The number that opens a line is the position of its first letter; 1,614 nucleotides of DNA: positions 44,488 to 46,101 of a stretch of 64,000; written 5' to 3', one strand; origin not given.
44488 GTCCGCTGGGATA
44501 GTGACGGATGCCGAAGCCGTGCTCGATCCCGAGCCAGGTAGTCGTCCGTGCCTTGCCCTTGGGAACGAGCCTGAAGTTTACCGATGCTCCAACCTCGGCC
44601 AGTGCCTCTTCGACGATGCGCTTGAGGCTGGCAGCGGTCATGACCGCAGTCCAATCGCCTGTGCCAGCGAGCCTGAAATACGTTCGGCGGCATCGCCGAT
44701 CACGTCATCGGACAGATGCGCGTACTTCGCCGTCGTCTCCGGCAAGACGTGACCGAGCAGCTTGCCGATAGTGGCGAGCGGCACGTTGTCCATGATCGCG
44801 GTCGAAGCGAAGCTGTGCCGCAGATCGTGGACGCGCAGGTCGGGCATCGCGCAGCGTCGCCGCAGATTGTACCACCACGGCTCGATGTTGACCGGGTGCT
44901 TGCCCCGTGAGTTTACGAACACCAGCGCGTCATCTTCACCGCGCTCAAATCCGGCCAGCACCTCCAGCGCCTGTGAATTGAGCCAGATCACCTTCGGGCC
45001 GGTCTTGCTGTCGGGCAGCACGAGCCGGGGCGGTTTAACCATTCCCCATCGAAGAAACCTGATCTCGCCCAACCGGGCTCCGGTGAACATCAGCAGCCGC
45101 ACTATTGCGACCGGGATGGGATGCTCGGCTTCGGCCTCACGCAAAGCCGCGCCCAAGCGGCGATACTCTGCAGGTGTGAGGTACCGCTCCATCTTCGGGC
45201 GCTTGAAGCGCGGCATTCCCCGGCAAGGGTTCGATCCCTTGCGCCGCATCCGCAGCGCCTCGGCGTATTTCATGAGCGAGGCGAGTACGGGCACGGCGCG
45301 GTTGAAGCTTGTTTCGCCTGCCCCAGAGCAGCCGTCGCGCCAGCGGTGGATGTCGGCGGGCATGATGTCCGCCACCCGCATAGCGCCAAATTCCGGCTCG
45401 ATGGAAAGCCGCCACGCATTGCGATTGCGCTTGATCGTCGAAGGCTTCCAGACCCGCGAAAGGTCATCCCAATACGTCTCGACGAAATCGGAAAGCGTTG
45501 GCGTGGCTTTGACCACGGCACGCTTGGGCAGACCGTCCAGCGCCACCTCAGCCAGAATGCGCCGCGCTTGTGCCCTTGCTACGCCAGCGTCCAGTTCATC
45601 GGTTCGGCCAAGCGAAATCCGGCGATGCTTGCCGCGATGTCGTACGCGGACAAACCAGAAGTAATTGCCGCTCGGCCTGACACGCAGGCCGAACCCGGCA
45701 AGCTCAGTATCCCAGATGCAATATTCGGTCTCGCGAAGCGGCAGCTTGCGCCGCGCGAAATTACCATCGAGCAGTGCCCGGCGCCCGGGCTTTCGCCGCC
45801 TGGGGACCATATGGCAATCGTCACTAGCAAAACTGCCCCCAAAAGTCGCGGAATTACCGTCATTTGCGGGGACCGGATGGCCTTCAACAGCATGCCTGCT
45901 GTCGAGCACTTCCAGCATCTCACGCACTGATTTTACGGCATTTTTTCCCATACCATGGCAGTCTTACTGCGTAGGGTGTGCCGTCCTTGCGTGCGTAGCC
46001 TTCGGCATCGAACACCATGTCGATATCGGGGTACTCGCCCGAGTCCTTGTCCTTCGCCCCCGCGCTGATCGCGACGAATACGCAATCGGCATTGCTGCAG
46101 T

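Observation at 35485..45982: A ~10.5 kb integrative island bounded by 16-bp direct repeats, with no tRNA target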

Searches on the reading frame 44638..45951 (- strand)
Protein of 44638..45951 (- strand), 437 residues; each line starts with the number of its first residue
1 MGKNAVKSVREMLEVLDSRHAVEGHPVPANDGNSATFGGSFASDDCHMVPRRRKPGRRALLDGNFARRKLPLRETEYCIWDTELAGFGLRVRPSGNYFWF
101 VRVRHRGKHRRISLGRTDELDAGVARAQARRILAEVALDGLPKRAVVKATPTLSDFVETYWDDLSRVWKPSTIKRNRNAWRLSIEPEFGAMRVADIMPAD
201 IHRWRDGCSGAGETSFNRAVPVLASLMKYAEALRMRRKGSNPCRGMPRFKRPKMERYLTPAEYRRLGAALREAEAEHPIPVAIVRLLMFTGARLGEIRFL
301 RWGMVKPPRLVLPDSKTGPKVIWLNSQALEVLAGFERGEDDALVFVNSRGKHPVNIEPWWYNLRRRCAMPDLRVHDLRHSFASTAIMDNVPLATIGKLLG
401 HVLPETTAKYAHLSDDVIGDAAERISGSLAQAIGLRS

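Call 8: search_protein_families(library=pfam, proteins=[window:44638-45951:-], max_evalue=0.01)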
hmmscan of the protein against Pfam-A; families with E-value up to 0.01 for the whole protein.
window:44638-45951:- (437 aa): 3 families
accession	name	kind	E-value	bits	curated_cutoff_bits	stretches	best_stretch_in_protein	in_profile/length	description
PF00589.27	Phage_integrase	-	1.3e-13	51.5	27.1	1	257-415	2-170/172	Phage integrase family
PF14659.12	Phage_int_SAM_3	-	5.2e-11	43.1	22.6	1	152-206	1-55/58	Phage integrase, N-terminal SAM-like domain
PF13356.12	Arm-DNA-bind_3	-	2.3e-09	37.7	27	1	85-139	21-73/83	Arm DNA-binding domain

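Call 9: search_protein_families(library=ncbifam, proteins=[window:44638-45951:-], max_evalue=0.01)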
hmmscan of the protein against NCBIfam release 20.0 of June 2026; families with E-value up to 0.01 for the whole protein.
window:44638-45951:- (437 aa): 6 families
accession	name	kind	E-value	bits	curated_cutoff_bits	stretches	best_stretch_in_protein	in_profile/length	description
NF040815.2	recomb_XerA_Arch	equivalog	1.7e-15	57.3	220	1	194-416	36-257/263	site-specific tyrosine recombinase/integron integrase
TIGR02224.1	recomb_XerC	equivalog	2.8e-12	46.6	335.15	1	208-416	58-280/295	tyrosine recombinase XerC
TIGR02225.1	recomb_XerD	equivalog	2.6e-10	40.1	329.6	1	195-420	40-281/290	site-specific tyrosine recombinase XerD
NF001399.0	PRK00283.1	subfamily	5.4e-09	35.7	279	1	192-417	47-287/300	tyrosine recombinase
NF003462.0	PRK05084.1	equivalog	9.1e-06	24.6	267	1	373-425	304-356/360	tyrosine recombinase XerS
TIGR02249.1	integrase_gron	subfamily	0.0013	18.1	265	1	374-415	261-302/315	integron integrase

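Call 10: search_protein_families(library=padloc, proteins=[window:44638-45951:-], max_evalue=0.001)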
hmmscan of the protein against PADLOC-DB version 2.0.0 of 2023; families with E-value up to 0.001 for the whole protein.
window:44638-45951:- (437 aa): 0 families

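Call 23: find_homologous_proteins(query=window:44638-45951:-, max_evalue=1e-30)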
Query window:44638-45951:- (437 aa): 2657 proteins with E <= 1e-30 among 8000 candidates; the best 120 are listed.
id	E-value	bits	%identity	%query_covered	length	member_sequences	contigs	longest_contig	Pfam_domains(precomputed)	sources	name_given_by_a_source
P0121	5.7e-290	980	98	100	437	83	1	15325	PF14659.13,PF13356.13,PF00589.28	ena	-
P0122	9.1e-288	972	97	100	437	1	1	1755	PF14659.13,PF13356.13,PF00589.28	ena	-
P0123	8.6e-287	969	97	100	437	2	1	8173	PF14659.13,PF13356.13,PF00589.28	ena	-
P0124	3.2e-285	964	96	100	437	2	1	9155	PF14659.13,PF13356.13,PF00589.28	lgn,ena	-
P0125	9.2e-284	959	98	97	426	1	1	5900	PF14659.13,PF13356.13,PF00589.28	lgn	-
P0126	1.3e-279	945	95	100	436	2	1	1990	PF14659.13,PF13356.13,PF00589.28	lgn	-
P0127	5.5e-245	831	84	100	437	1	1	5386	PF13356.13,PF00589.28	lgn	-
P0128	2.9e-233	793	80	100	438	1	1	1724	PF14659.13,PF13356.13,PF00589.28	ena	-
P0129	9.9e-229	778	78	100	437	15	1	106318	PF14659.13,PF13356.13,PF00589.28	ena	-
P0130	1.0e-228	778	79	98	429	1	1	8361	PF14659.13,PF13356.13,PF00589.28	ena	-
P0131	1.7e-228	777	78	100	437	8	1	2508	PF14659.13,PF13356.13,PF00589.28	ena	-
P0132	1.5e-227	774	79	97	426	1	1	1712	PF13356.13,PF00589.28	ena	-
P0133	2.3e-227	773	78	98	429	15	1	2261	PF14659.13,PF13356.13,PF00589.28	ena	-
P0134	9.4e-227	771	78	100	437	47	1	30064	PF14659.13,PF13356.13,PF00589.28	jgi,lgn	jgi:integrase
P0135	1.0e-226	771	79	97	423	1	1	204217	PF14659.13,PF13356.13,PF00589.28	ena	-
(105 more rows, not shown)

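Call 25: find_related_loci(query=window:44638-45951:-, collection=genome_contigs, flank=10000)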
Query window:44638-45951:- (437 aa) in genome_contigs; peptide patterns used: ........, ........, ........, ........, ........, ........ (x = any residue, [..] = any of these).
125 stretches matched a pattern; 60 encode a relative of the query (tblastn E <= 1e-3); 60 distinct loci.
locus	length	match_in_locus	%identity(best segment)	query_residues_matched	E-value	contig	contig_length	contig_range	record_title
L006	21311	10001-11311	98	1-437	0e+0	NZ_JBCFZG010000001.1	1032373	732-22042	Citromicrobium bathyomarinum strain MCCC1A09709 contig1, whole genome shotgun sequence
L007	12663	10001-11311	98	1-437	0e+0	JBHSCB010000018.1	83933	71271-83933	Novosphingobium lubricantis strain CCM 8814 spades_K_17_127_30, whole genome shotgun sequence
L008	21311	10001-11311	98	1-437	0e+0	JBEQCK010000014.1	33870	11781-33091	MAG: Novosphingobium sp. isolate 05_S201.semibin_refined.075_sub NODE_476_length_33870_cov_2.630323:0-33870, whole genom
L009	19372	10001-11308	98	1-436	0e+0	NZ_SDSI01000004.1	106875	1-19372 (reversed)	Qipengyuania thermophila strain CFH 74456 scaffold4, whole genome shotgun sequence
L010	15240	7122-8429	97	1-436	0e+0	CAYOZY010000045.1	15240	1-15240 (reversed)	MAG TPA_asm: uncultured Sphingobium sp. isolate SRP342105_co1_53 genome assembly, contig: NODE_5245_length_15240_cov_6.7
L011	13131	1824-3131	78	1-436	0e+0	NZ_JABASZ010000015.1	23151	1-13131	Pseudopontixanthobacter vadosimaris strain JL3514 NODE_20_length_23151_cov_121.336_ID_39, whole genome shotgun sequence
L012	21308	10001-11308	78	1-436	0e+0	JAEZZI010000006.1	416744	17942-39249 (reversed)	MAG: Proteobacteria bacterium isolate OH_PFB_44 k127_1158140, whole genome shotgun sequence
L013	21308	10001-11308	77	1-436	0e+0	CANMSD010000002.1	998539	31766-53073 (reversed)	uncultured Erythrobacter sp. isolate 2-911.fasta genome assembly, contig: NODE_2, whole genome shotgun sequence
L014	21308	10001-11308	78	1-436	0e+0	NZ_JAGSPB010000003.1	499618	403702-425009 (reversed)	Erythrobacter ani strain WH131 3, whole genome shotgun sequence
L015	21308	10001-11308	77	1-436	0e+0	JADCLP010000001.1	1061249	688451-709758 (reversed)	Erythrobacteraceae bacterium E2-1 Yellow Sea NODE_1_length_1061249_cov_246.324270, whole genome shotgun sequence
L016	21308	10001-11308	77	1-436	0e+0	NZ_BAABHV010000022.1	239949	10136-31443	Erythrobacter westpacificensis strain JCM 18014 sequence22, whole genome shotgun sequence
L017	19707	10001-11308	78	1-436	0e+0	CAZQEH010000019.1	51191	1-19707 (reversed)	MAG TPA_asm: uncultured Novosphingobium sp. isolate binchicken_co225_20 genome assembly, contig: NODE_135_length_51191_c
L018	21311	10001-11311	77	1-437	0e+0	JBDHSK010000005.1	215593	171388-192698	MAG: Sphingomonadaceae bacterium isolate AS-MESO-3CA.72 NODE_185_length_215593_cov_19.504190, whole genome shotgun seque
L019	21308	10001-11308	77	1-436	0e+0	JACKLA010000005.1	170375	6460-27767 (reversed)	MAG: Sphingomonadaceae bacterium isolate HK-STAS-PROT-79 HK-STAS-PROT-79_5, whole genome shotgun sequence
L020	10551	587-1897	77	1-437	0e+0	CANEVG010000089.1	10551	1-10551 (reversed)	MAG: Sphingomonadaceae bacterium isolate CE-Jul18-168 genome assembly, contig: CE-Jul18-C6224, whole genome shotgun sequ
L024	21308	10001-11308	78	1-436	0e+0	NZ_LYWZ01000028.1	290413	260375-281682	Croceicoccus mobilis strain Ery22 Ery22_C28, whole genome shotgun sequence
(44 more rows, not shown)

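Call 37: search_protein_families(library=pfam, proteins=[L006:5137-5997:-, L006:5994-6545:-, L006:6671-7648:+, L006:7599-8657:-, L006:9121-9543:+, L006:9254-9919:+, L006:8721-9065:-, L006:20255-20626:-, L006:20623-20862:-, L006:20859-21140:-], max_evalue=0.01)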
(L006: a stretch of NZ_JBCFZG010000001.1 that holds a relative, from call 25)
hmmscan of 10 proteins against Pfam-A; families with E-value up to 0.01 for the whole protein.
L006:5137-5997:- (286 aa): 0 families

L006:5994-6545:- (183 aa): 0 families

L006:6671-7648:+ (325 aa): 1 family
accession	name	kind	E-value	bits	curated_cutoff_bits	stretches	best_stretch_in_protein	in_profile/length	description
PF10686.14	YAcAr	-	3.4e-20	72.1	28.2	1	197-269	2-65/66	YspA, cpYpsA-related SLOG family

L006:7599-8657:- (352 aa): 0 families

L006:9121-9543:+ (140 aa): 0 families

L006:9254-9919:+ (221 aa): 0 families

L006:8721-9065:- (114 aa): 1 family
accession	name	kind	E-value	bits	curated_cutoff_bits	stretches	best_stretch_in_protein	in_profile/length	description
PF20031.4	DUF6437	-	9.5e-28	96.3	27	1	27-100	1-75/76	Family of unknown function (DUF6437)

L006:20255-20626:- (123 aa): 21 families
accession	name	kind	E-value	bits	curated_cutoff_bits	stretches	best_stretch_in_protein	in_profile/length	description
PF01022.26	HTH_5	-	1e-15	57.8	22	1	27-69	4-46/47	Bacterial regulatory protein, arsR family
PF12840.13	HTH_20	-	1.4e-11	44.6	27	1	27-70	6-50/51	Helix-turn-helix domain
PF12802.13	MarR_2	-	2.1e-08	34.6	27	1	30-71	10-53/61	MarR family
PF13412.12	HTH_24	-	2.1e-07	30.9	21.9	1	27-68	5-47/48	Winged helix-turn-helix DNA-binding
PF08279.18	HTH_11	-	1e-05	25.7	25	1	27-73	2-51/55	HTH domain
PF21476.4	PF0610-like_N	-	1.6e-05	25.5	33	1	25-60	1-36/50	PF0610-like, N-terminal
PF09339.16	HTH_IclR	-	3.1e-05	24.1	22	1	30-69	8-49/52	IclR helix-turn-helix domain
PF01978.25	TrmB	-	5.2e-05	23.5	25.6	1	34-80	18-64/68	Sugar-specific transcriptional regulator TrmB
PF02082.26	Rrf2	-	7.8e-05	23.3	30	1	30-78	11-62/132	Iron-dependent Transcriptional regulator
PF25213.1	HVO_A0261_N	-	8.5e-05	22.8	35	1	22-76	8-61/86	HVO_A0261 N-terminal domain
PF01047.28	MarR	-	0.00012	22.4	24.6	1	38-72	17-51/59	MarR family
PF17782.7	DprA_WH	-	0.00052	20.4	22.9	1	24-70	11-57/61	DprA winged helix domain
PF24034.1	DUF7343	-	0.0011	19.2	27.6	1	43-74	23-54/62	Domain of unknown function (DUF7343)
PF13545.12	HTH_Crp_2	-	0.0014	19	27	1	38-73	22-56/70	Crp-like helix-turn-helix domain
PF25212.1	HVO_A0114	-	0.003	17.8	27.6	1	21-75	18-73/84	HVO_A0114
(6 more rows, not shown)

L006:20623-20862:- (79 aa): 0 families

L006:20859-21140:- (93 aa): 0 families

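Call 46: search_protein_families(library=pfam, proteins=[L014:13-1920:+, L014:2539-4026:-, L014:5231-5986:-, L014:6517-7638:+, L014:8715-8981:-, L014:9193-9546:+, L014:18586-18915:+, L014:18791-21244:+, L014:12529-14883:-, L014:17410-18105:+], max_evalue=0.001)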
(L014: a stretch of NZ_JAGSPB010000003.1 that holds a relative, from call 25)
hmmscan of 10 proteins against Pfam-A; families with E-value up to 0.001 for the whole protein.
L014:13-1920:+ (635 aa): 2 families
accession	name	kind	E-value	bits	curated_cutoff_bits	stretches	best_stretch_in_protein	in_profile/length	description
PF17762.8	HTH_ParB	-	8e-09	36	22.6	1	83-162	3-83/102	ParB HTH domain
PF02195.25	ParB_N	-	6.9e-05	23.3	26.3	1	7-79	30-95/95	ParB N-terminal domain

L014:2539-4026:- (495 aa): 5 families
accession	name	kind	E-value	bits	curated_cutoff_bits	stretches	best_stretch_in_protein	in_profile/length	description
PF07992.20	Pyr_redox_2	-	7e-44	150.8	26.1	1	58-364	2-290/291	Pyridine nucleotide-disulphide oxidoreductase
PF02852.28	Pyr_redox_dim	-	1.1e-21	77.6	25.3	1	385-487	1-103/110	Pyridine nucleotide-disulphide oxidoreductase, dimerisation domain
PF00070.33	Pyr_redox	-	9.6e-14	52.1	22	1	219-287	1-71/82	Pyridine nucleotide-disulphide oxidoreductase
PF13738.12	Pyr_redox_3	-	5.8e-08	32.8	30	1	184-348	127-305/305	Pyridine nucleotide-disulphide oxidoreductase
PF13450.12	NAD_binding_8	-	4.5e-05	24.1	21.9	0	62-95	2-35/68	NAD(P)-binding Rossmann-like domain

L014:5231-5986:- (251 aa): 0 families

L014:6517-7638:+ (373 aa): 1 family
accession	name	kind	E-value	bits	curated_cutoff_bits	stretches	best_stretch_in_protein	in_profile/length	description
PF10686.14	YAcAr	-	3.9e-19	68.7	28.2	1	245-317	2-65/66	YspA, cpYpsA-related SLOG family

L014:8715-8981:- (88 aa): 1 family
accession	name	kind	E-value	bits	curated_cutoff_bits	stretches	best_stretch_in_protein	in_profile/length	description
PF20031.4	DUF6437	-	1.1e-22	80.2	27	1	1-72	1-73/76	Family of unknown function (DUF6437)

L014:9193-9546:+ (117 aa): 0 families

L014:18586-18915:+ (109 aa): 0 families

L014:18791-21244:+ (817 aa): 4 families
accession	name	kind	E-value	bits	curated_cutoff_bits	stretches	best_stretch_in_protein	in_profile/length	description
PF10412.15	TrwB_AAD_bind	-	3e-154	514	20.5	1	237-620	3-386/387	Type IV secretion-system coupling protein DNA-binding domain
PF12696.13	TraG-D_C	-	6.5e-18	65.3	22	1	480-601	2-125/126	TraM recognition site of TraD and TraG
PF02534.20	T4SS-DNA_transf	-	9e-14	51.6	20.1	1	442-602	263-425/468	Type IV secretory system Conjugative DNA transfer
PF13191.12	AAA_16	-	0.00019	22.4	32.6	1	250-321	25-103/167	AAA ATPase domain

L014:12529-14883:- (784 aa): 1 family
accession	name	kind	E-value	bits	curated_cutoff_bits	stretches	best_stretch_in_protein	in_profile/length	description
PF10593.14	Z1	-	1.1e-25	91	25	1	368-584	2-207/228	Z1 domain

L014:17410-18105:+ (231 aa): 0 families

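Call 75: search_solved_structures(query=window:44638-45951:-, max_evalue=0.001, show_alignments=1)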
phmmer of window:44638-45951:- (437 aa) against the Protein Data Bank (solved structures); distinct sequences matched with E-value up to 0.001: 6.
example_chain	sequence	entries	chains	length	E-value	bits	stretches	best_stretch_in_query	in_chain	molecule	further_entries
5c6k_A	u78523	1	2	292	1.6e-08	37.2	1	214-422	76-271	Integrase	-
5hxy_A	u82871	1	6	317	1.5e-07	33.9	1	193-419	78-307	Tyrosine recombinase XerA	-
4a8e_A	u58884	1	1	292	1.6e-05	27.3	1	248-424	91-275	PROBABLE TYROSINE RECOMBINASE XERC-LIKE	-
5dor_A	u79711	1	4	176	2e-05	27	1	284-422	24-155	Integrase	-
1aih_A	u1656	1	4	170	2.7e-05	26.5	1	276-418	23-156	HP1 INTEGRASE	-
9i5v_14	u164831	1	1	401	0.00062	22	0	210-416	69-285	Ribosome-associated translation inhibitor RaiA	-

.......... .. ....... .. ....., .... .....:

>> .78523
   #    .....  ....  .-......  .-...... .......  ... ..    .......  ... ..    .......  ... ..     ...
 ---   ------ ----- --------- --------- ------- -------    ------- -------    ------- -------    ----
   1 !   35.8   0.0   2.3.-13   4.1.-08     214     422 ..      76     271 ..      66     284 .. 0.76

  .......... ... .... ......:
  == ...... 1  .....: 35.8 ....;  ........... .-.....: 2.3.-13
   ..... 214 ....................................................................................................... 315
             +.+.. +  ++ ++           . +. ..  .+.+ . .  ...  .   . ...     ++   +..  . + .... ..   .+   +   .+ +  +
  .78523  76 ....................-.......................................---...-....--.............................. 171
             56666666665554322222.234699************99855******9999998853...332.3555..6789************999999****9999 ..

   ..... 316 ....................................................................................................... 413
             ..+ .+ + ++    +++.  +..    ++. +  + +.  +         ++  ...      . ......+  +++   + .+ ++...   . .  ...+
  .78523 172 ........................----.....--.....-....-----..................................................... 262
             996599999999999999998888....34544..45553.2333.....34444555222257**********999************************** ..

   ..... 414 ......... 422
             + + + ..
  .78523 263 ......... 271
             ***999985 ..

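Call 84: search_protein_families(library=ncbifam, proteins=[L014:18586-18915:+, L024:20858-21304:+], max_evalue=0.001)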
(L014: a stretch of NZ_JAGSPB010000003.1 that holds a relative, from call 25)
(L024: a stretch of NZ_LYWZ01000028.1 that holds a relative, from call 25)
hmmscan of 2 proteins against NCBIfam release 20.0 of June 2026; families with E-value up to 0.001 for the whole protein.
L014:18586-18915:+ (109 aa): 0 families

L024:20858-21304:+ (149 aa): 5 families
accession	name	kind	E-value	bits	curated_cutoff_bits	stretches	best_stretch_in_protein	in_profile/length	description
TIGR02760.1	TraI_TIGR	equivalog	2.8e-50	171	929.85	1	1-149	13-167/1960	conjugative transfer relaxase/helicase TraI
TIGR02686.1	relax_trwC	domain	1.7e-49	168.9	145.5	1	1-149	1-154/286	conjugative relaxase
NF010263.0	PRK13709.1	equivalog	5.8e-48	163.1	2212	1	2-149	14-162/1752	conjugative transfer relaxase/helicase TraI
NF041492.1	MobF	equivalog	4.4e-44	151.2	100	1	2-149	14-177/299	MobF family relaxase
NF011300.0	PRK14712.1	equivalog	9.8e-05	19.7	2486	1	123-149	3-29/1623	conjugative transfer relaxase/helicase TraI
